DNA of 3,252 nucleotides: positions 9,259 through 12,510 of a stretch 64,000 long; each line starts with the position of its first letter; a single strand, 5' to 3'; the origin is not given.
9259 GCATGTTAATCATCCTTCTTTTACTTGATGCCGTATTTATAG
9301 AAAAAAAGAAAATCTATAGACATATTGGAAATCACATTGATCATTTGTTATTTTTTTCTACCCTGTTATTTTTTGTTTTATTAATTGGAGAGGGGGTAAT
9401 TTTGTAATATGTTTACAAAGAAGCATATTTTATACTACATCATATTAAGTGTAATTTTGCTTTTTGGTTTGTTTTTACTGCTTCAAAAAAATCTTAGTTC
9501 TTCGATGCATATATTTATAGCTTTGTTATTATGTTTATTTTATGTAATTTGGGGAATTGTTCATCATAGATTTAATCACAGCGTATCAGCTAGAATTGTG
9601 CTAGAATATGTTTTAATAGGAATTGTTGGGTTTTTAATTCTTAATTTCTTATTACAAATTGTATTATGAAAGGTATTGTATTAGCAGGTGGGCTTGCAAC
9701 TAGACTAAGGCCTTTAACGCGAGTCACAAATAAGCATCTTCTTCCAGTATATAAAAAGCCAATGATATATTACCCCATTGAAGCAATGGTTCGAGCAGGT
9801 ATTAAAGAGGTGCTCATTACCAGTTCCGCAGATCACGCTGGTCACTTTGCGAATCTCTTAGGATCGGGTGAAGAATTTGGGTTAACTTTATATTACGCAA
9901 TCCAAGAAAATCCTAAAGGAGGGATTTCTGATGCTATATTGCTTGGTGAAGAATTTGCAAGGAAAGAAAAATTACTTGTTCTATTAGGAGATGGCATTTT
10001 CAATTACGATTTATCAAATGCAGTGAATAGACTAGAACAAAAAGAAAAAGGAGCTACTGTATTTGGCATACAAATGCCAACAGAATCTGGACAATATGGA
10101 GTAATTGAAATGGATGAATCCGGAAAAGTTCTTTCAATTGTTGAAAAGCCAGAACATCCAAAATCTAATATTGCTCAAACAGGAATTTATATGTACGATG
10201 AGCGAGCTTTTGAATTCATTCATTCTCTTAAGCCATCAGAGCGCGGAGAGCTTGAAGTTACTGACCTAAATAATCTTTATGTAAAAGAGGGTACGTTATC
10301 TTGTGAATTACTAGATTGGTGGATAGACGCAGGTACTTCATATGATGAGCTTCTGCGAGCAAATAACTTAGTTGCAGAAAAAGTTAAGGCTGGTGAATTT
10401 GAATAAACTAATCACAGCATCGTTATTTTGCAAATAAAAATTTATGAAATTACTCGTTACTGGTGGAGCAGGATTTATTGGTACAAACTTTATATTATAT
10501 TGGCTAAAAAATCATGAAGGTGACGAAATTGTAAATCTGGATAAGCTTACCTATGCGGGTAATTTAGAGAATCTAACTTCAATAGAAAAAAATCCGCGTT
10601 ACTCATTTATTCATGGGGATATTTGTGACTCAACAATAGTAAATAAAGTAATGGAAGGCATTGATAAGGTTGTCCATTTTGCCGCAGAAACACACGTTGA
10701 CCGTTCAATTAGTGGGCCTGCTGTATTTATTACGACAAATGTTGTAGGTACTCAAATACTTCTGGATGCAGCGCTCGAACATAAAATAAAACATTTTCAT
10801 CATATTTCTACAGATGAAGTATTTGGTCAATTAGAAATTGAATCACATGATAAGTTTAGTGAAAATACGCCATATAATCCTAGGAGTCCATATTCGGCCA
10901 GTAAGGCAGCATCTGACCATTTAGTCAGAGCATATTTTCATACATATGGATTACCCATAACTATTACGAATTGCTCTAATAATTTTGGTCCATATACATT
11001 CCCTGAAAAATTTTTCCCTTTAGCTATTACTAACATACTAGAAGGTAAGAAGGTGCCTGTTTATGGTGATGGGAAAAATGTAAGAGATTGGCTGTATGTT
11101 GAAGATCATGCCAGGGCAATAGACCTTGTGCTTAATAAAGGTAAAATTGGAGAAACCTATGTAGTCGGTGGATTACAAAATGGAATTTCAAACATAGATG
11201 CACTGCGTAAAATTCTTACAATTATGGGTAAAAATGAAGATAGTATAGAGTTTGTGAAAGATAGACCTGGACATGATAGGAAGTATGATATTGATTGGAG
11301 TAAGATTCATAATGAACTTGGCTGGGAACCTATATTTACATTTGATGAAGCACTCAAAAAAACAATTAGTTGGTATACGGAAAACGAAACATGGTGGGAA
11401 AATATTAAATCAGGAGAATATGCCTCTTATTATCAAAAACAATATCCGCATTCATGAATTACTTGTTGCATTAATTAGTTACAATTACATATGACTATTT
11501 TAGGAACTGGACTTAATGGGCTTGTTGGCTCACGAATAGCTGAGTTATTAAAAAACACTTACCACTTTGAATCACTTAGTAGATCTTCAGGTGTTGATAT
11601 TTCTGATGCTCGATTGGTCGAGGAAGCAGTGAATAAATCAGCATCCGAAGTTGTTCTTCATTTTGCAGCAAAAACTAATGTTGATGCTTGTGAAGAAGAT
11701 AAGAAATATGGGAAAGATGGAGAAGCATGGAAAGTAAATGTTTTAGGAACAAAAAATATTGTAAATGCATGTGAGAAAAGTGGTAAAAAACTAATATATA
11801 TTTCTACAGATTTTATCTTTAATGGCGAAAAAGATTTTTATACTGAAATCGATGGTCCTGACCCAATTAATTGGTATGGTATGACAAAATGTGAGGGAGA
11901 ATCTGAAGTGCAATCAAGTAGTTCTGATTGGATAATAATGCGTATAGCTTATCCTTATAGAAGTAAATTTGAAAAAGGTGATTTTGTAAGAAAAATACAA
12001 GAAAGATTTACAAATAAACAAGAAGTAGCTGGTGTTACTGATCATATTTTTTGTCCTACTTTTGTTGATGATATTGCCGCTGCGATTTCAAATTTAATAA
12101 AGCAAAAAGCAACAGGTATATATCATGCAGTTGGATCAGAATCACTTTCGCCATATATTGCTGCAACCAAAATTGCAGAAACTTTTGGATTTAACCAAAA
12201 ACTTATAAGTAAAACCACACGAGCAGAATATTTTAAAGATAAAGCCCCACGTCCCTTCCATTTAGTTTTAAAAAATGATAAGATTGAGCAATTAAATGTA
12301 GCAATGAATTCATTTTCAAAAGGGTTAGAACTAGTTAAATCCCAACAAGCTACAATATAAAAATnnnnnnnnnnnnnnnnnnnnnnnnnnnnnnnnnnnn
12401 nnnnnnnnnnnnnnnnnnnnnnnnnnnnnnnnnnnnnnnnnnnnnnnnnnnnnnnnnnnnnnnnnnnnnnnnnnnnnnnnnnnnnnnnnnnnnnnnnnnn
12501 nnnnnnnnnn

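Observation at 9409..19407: Ten-gene surface-glycosylation operon: three NDP-sugar branches feeding a GtrB-GtrA fusion and a GT-C transferase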

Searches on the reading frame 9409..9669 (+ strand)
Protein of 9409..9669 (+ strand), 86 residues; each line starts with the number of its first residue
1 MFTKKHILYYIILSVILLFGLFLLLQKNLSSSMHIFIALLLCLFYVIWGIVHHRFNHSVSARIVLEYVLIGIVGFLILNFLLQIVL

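Call 5: search_protein_families(library=pfam, proteins=[window:9409-9669:+], max_evalue=0.001)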
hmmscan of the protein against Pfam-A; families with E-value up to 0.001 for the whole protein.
window:9409-9669:+ (86 aa): 0 families

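Call 6: search_protein_families(library=ncbifam, proteins=[window:9409-9669:+], max_evalue=0.001)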
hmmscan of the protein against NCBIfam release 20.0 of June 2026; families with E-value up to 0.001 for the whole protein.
window:9409-9669:+ (86 aa): 0 families

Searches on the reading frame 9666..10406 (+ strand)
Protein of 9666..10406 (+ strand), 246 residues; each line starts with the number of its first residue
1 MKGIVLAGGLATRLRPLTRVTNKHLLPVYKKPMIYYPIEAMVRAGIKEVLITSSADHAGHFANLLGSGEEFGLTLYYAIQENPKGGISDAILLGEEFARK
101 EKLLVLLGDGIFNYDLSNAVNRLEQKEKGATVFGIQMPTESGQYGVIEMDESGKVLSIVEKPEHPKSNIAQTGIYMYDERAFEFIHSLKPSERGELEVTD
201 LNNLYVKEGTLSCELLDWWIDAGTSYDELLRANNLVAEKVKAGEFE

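Call 5: search_protein_families(library=pfam, proteins=[window:9666-10406:+], max_evalue=0.001)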
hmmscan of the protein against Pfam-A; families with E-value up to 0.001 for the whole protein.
window:9666-10406:+ (246 aa): 2 families
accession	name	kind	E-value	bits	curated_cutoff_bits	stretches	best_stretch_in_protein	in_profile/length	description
PF00483.29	NTP_transferase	-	4.5e-57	193.9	21.2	1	2-237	1-243/245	Nucleotidyl transferase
PF12804.13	NTP_transf_3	-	1.3e-10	42.1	27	1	3-125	1-113/160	MobA-like NTP transferase domain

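Call 6: search_protein_families(library=ncbifam, proteins=[window:9666-10406:+], max_evalue=0.001)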
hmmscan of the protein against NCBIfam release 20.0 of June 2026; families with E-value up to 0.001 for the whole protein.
window:9666-10406:+ (246 aa): 32 families (the best 25 are shown)
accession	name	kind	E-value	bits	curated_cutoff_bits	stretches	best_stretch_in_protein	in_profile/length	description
TIGR01207.1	rmlA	equivalog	1.8e-74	250.4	360.65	1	2-237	1-237/286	glucose-1-phosphate thymidylyltransferase RfbA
NF012024.0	PRK15480.1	equivalog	2.3e-63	214.1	588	1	2-237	5-241/292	glucose-1-phosphate thymidylyltransferase RfbA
TIGR01208.1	rmlA_long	equivalog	4.3e-58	196.9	320.25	1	2-241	1-239/353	glucose-1-phosphate thymidylyltransferase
TIGR03992.1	Arch_glmU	subfamily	7.5e-45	153.5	292.1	1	1-241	1-232/393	bifunctional sugar-1-phosphate nucleotidylyltransferase/acetyltransferase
NF041313.1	UDPGP_AglF_Halo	equivalog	2.4e-36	125.4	400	1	1-224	1-223/234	UTP--glucose-1-phosphate uridylyltransferase AglF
NF041173.1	Sug_nt_acttase_Thmprot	equivalog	6.1e-32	111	600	1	1-240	1-231/405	bifunctional sugar-1-phosphate nucleotidylyltransferase/acetyltransferase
TIGR01099.1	galU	equivalog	1.4e-26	93.6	326.8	2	75-215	96-245/261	UTP--glucose-1-phosphate uridylyltransferase GalU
NF052502.1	man1P_GTase_Rv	exception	3.6e-26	91.9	440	1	3-190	3-187/352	mannose-1-phosphate guanylyltransferase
NF045761.1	NAMPUrTaseMurU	equivalog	2.1e-19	70.3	250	1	1-225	1-217/226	N-acetylmuramate alpha-1-phosphate uridylyltransferase MurU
NF049965.1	GlMnHpPGnyltfHddC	equivalog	1.4e-16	60.8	300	1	1-186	1-176/221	D-glycero-D-manno-heptose 1-phosphate guanosyltransferase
TIGR02091.1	glgC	equivalog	2.5e-15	56.4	424.9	1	98-183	111-204/364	glucose-1-phosphate adenylyltransferase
NF003670.0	PRK05293.1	equivalog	3e-15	56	470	1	3-181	7-200/382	glucose-1-phosphate adenylyltransferase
NF007516.0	PRK10122.1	equivalog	2.6e-14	53.1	534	2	2-55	5-58/297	UTP--glucose-1-phosphate uridylyltransferase GalF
TIGR02623.1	G1P_cyt_trans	equivalog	1.4e-12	47.6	300.25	2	96-189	115-203/255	glucose-1-phosphate cytidylyltransferase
NF002023.0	PRK00844.1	subfamily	1.9e-12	46.7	458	1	99-168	117-187/408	glucose-1-phosphate adenylyltransferase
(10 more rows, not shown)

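Call 45: search_solved_structures(query=window:9666-10406:+, max_evalue=1e-15, show_alignments=0)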
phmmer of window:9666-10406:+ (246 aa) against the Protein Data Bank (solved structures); distinct sequences matched with E-value up to 1e-15: 28.
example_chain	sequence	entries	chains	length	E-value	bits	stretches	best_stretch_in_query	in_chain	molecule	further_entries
4ho0_A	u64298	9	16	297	4.4e-65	222.9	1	1-236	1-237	Glucose-1-phosphate thymidylyltransferase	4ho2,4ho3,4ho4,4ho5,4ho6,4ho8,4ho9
1mc3_A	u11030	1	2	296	4.3e-64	219.7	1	1-238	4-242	GLUCOSE-1-PHOSPHATE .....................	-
1h5s_D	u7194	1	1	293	9.4e-62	212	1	2-237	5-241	Glucose-1-phosphate thymidylyltransferase 1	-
1h5r_B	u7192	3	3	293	1.3e-61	211.6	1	2-237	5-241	GLUCOSE-1-PHOSPHATE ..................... | Glucose-1-phosphate thymidylyltransferase 1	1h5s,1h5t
1h5r_A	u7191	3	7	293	2.4e-61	210.7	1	2-237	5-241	GLUCOSE-1-PHOSPHATE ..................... | Glucose-1-phosphate thymidylyltransferase 1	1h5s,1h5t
1iim_A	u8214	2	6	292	2.4e-61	210.7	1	2-237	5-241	glucose-1-phosphate thymidylyltransferase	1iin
3hl3_A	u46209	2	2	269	2.9e-61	210.4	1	1-237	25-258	Glucose-1-phosphate thymidylyltransferase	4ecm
1fxo_A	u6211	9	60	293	3e-61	210.4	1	2-237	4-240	GLUCOSE-1-PHOSPHATE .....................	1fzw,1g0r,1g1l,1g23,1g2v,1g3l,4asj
3pkq_A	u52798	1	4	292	3.3e-61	210.2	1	2-237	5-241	Glucose-1-phosphate thymidylyltransferase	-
4arw_A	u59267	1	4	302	3.3e-61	210.2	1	2-237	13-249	GLUCOSE-1-PHOSPHATE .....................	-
1mp3_A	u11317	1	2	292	3.3e-61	210.2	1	2-237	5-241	GLUCOSE-1-PHOSPHATE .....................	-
3pkp_A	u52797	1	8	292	3.3e-61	210.2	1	2-237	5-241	Glucose-1-phosphate thymidylyltransferase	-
3zlk_A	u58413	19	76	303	3.4e-61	210.2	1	2-237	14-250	GLUCOSE-1-PHOSPHATE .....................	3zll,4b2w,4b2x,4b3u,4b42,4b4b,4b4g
1mp5_A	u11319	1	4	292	6.4e-61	209.3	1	2-237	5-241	Y177F VARIANT OF S. ENTERICA RmlA BOUND TO UDP-GLUCOSE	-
1h5s_A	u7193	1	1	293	6.5e-61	209.3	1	2-237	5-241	Glucose-1-phosphate thymidylyltransferase 1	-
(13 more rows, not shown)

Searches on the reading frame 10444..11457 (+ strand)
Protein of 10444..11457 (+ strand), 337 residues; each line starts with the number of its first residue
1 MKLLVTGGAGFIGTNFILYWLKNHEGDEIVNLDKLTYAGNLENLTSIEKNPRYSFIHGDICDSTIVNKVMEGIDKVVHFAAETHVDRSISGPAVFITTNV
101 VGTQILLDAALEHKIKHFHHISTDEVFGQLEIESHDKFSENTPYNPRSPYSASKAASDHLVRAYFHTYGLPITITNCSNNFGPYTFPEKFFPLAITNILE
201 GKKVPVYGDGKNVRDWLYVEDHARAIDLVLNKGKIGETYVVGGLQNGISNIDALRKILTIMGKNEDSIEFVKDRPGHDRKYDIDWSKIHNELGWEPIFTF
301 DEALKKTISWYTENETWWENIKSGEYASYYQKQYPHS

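Call 5: search_protein_families(library=pfam, proteins=[window:10444-11457:+], max_evalue=0.001)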
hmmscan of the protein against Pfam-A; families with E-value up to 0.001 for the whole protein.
window:10444-11457:+ (337 aa): 7 families
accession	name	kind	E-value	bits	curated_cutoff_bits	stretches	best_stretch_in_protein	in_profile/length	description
PF16363.11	GDP_Man_Dehyd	-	2e-83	281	27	1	4-307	1-332/332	GDP-mannose 4,6 dehydratase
PF01370.27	Epimerase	-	5.6e-68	229.4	20.9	1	4-242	2-240/240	NAD dependent epimerase/dehydratase family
PF01073.25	3Beta_HSD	-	1.2e-22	80.7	22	1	4-226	1-225/280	3-beta hydroxysteroid dehydrogenase/isomerase family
PF07993.18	NAD_binding_4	-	1.9e-17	63.7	20.1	1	5-179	1-206/258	Male sterility protein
PF02719.21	Polysacc_synt_2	-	9.8e-17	61.5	20.2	1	3-126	1-131/293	Polysaccharide biosynthesis protein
PF04321.23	RmlD_sub_bind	-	7.9e-13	48.5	27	1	1-166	1-141/287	RmlD substrate binding domain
PF13460.12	NAD_binding_10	-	2.4e-07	31.2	27.2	1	40-163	28-133/184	NAD(P)H-binding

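Call 6: search_protein_families(library=ncbifam, proteins=[window:10444-11457:+], max_evalue=0.001)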
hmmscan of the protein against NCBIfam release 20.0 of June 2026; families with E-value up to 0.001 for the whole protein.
window:10444-11457:+ (337 aa): 29 families (the best 25 are shown)
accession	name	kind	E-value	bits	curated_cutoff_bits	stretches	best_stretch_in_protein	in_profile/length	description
TIGR01181.1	dTDP_gluc_dehyt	equivalog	4.1e-145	482.8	365.1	1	2-321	1-321/321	dTDP-glucose 4,6-dehydratase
NF007490.0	PRK10084.1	subfamily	5.2e-124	413.9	649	1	1-334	1-357/361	dTDP-glucose 4,6-dehydratase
NF007582.0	PRK10217.1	equivalog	2.5e-115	385.4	698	1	2-327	3-347/355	dTDP-glucose 4,6-dehydratase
TIGR04180.1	EDH_00030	hypoth_equivalog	8.3e-43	146.5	475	1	4-296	2-294/297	NAD-dependent 4,6-dehydratase LegB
TIGR01179.1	galE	equivalog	6.4e-36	123.8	262.3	1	2-314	1-328/332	UDP-glucose 4-epimerase GalE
TIGR02622.1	CDP_4_6_dhtase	equivalog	2.9e-25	89.1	278.45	1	2-315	6-334/352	CDP-glucose 4,6-dehydratase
TIGR03466.1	HpnA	hypoth_equivalog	4.7e-25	88.2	367.65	1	1-266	1-251/327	hopanoid-associated sugar epimerase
NF007956.0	PRK10675.1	subfamily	9.4e-22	77.6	394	1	1-160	1-159/338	UDP-glucose 4-epimerase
TIGR02197.1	heptose_epim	equivalog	1.1e-20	74.1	274.6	1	3-313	1-315/316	ADP-glyceromanno-heptose 6-epimerase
NF052578.1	StrlDmthSdmBMthl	equivalog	1.3e-20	74.5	600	1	1-259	1-245/328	sterol demethylase protein SdmB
NF011728.1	PRK15181.1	equivalog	1.6e-20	73.4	760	1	3-314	18-340/348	Vi polysaccharide biosynthesis UDP-N-acetylglucosaminuronic acid C-4 epimerase TviC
TIGR01472.1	gmd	equivalog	4.1e-19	69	415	1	48-242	46-250/342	GDP-mannose 4,6-dehydratase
TIGR03589.1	PseB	equivalog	5.9e-17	61.6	407.75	1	3-127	7-129/324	UDP-N-acetylglucosamine 4,6-dehydratase (inverting)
NF042422.1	oxyalk_red_OleD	equivalog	8.8e-16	58.2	580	1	1-231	1-216/329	2-alkyl-3-oxoalkanoate reductase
TIGR01746.1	Thioester-redct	subfamily_domain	1e-13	51.3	213.35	1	3-178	2-193/371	thioester reductase domain-containing protein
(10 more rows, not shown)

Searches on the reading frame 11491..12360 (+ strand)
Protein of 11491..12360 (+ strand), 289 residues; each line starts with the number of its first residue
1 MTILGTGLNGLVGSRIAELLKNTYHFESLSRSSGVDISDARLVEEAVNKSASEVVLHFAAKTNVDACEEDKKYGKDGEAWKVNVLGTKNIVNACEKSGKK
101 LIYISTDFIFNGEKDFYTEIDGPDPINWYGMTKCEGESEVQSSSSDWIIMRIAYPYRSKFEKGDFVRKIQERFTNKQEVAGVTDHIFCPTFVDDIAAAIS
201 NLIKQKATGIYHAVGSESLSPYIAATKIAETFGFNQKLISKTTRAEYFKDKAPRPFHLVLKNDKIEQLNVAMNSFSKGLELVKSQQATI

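Call 5: search_protein_families(library=pfam, proteins=[window:11491-12360:+], max_evalue=0.001)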
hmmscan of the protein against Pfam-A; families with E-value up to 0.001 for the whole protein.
window:11491-12360:+ (289 aa): 7 families
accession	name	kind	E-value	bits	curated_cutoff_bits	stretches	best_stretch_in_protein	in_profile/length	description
PF04321.23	RmlD_sub_bind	-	2.1e-60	204.7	27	1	1-280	1-279/287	RmlD substrate binding domain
PF01370.27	Epimerase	-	3.1e-16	60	20.9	1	6-205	4-227/240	NAD dependent epimerase/dehydratase family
PF02719.21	Polysacc_synt_2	-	1.7e-10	41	20.2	1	35-140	61-149/293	Polysaccharide biosynthesis protein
PF16363.11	GDP_Man_Dehyd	-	2.2e-10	41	27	1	15-211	38-245/332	GDP-mannose 4,6 dehydratase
PF01073.25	3Beta_HSD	-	2.4e-08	33.8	22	1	33-114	50-127/280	3-beta hydroxysteroid dehydrogenase/isomerase family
PF07993.18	NAD_binding_4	-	2.6e-07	30.5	20.1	1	53-144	90-192/258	Male sterility protein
PF13460.12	NAD_binding_10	-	0.00014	22.2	27.2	1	35-163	46-153/184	NAD(P)H-binding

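Call 6: search_protein_families(library=ncbifam, proteins=[window:11491-12360:+], max_evalue=0.001)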
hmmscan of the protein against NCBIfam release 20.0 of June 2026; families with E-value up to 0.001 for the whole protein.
window:11491-12360:+ (289 aa): 12 families
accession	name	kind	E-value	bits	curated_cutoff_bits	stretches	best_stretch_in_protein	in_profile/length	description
TIGR01214.1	rmlD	equivalog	4.9e-55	186.6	224.05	1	3-279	2-278/285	dTDP-4-dehydrorhamnose reductase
NF007440.0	PRK09987.1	equivalog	3e-21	76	308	1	1-223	1-225/299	dTDP-4-dehydrorhamnose reductase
TIGR01181.1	dTDP_gluc_dehyt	equivalog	9.2e-11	41.4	365.1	1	35-234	57-263/321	dTDP-glucose 4,6-dehydratase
TIGR01179.1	galE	equivalog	4.8e-09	35.5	262.3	1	35-141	54-157/332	UDP-glucose 4-epimerase GalE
NF042423.1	oxyalk_red_Shew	equivalog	7.9e-09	35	580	1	35-148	56-164/331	2-alkyl-3-oxoalkanoate reductase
TIGR02622.1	CDP_4_6_dhtase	equivalog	1.8e-08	34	278.45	1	32-121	58-146/352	CDP-glucose 4,6-dehydratase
TIGR02197.1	heptose_epim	equivalog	3.4e-07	29.8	274.6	1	33-134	45-143/316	ADP-glyceromanno-heptose 6-epimerase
NF042422.1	oxyalk_red_OleD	equivalog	9.4e-06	25.2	580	1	1-109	1-113/329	2-alkyl-3-oxoalkanoate reductase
TIGR03589.1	PseB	equivalog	2.3e-05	23.5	407.75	1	36-110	61-129/324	UDP-N-acetylglucosamine 4,6-dehydratase (inverting)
NF043036.1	ErythonDh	equivalog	0.00013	21.3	325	1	33-137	57-157/321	D-erythronate dehydrogenase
NF047350.1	aureusi_NRPS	equivalog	0.0002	18.3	2500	1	48-106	2105-2155/2373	aureusimine non-ribosomal peptide synthetase AusA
NF047922.1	GDPFucSynFcl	equivalog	0.00022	20.8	500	0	6-110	8-109/308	GDP-L-fucose synthase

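Call 11: search_solved_structures(query=window:11491-12360:+, max_evalue=0.00001, show_alignments=1)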
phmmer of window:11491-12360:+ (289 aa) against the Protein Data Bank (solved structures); distinct sequences matched with E-value up to 0.00001: 13.
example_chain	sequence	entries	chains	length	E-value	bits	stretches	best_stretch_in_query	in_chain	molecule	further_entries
3sc6_A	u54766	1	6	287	1.2e-30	109.9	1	3-280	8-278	dTDP-4-dehydrorhamnose reductase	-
1vl0_A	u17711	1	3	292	6.9e-29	104.1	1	1-266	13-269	DTDP-4-dehydrorhamnose reductase, rfbD ortholog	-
8g22_A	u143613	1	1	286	1.8e-26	96.2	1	3-262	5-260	dTDP-4-dehydrorhamnose reductase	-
2ggs_A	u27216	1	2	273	2.1e-24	89.4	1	4-235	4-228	273aa long hypothetical dTDP-4-dehydrorhamnose reductase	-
5u9c_A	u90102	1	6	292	2.5e-23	85.9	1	3-258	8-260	dTDP-4-dehydrorhamnose Reductase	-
4wpg_A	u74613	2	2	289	3.3e-23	85.5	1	3-278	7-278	dTDP-4-dehydrorhamnose reductase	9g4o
2ydx_A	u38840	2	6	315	5e-19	71.8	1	3-272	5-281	METHIONINE ADENOSYLTRANSFERASE 2 SUBUNIT BETA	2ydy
4ndn_E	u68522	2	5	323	5.6e-19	71.6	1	3-272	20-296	Methionine adenosyltransferase 2 subunit beta | Isoform 2 of Methionine adenosyltransferase 2 subunit beta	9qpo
4ktt_E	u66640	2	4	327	5.8e-19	71.6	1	3-272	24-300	Methionine adenosyltransferase 2 subunit beta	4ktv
30gd_E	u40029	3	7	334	6.1e-19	71.5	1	3-272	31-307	Isoform 1 of Methionine adenosyltransferase 2 subunit beta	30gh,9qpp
9gpi_D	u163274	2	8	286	3.1e-16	62.6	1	2-252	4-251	dTDP-4-dehydrorhamnose reductase, putative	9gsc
1kbz_A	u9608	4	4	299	9.8e-16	61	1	22-219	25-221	dTDP-glucose oxidoreductase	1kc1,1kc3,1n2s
8ctr_A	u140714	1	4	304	3.5e-12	49.3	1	3-279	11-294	dTDP-4-dehydrorhamnose reductase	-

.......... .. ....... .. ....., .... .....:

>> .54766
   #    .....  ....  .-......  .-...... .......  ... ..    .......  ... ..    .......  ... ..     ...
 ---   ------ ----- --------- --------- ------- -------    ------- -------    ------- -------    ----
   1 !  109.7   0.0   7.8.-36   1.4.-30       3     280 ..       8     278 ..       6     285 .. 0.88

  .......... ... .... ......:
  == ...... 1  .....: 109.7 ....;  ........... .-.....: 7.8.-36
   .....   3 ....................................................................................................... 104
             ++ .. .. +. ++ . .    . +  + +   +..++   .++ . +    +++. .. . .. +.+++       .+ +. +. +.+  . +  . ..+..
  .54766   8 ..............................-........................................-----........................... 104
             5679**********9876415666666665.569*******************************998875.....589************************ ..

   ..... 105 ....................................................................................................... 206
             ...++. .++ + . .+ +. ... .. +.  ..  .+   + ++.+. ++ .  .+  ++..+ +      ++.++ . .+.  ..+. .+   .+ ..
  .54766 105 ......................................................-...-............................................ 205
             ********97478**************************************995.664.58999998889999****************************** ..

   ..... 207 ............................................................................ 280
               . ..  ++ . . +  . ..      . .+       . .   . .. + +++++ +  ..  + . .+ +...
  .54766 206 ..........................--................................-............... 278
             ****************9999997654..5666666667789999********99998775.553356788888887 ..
